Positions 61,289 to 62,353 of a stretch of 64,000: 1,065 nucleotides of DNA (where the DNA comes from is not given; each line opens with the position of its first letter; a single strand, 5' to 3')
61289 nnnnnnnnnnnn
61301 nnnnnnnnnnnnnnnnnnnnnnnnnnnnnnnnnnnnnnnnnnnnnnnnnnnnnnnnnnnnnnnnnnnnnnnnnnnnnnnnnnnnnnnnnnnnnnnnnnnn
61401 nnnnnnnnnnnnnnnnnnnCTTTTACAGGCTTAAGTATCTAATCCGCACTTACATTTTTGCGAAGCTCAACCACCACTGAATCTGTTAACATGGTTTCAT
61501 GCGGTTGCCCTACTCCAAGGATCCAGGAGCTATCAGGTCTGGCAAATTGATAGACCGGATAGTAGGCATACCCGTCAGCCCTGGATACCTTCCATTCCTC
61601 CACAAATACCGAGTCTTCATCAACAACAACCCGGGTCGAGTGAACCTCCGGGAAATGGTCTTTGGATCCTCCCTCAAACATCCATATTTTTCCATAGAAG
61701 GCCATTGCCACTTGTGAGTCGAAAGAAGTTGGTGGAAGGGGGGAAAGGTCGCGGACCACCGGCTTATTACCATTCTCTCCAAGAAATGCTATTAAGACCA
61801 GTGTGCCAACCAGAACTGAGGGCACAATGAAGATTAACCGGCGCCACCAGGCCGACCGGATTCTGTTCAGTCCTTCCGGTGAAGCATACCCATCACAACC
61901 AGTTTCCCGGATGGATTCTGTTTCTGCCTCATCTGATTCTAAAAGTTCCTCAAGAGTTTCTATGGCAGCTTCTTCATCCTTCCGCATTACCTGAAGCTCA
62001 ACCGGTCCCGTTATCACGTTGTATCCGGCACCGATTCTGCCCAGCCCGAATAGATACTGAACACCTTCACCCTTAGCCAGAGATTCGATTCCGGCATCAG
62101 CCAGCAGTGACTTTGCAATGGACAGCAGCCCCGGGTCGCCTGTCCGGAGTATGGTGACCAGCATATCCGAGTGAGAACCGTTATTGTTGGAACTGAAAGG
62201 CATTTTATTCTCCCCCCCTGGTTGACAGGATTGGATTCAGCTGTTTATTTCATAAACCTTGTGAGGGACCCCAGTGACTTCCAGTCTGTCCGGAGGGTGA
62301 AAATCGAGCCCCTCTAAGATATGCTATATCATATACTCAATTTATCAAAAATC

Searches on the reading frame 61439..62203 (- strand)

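Call 79: search_protein_families(library=pfam, proteins=[window:61439-62203:-], max_evalue=0.00001)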
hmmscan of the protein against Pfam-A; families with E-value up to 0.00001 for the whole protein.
window:61439-62203:- (254 aa): 1 family
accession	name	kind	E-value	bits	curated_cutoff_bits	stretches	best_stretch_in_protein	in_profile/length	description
PF09413.15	DUF2007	-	1.1e-08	35.6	25.7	1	16-86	2-64/66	Putative prokaryotic signal transducing protein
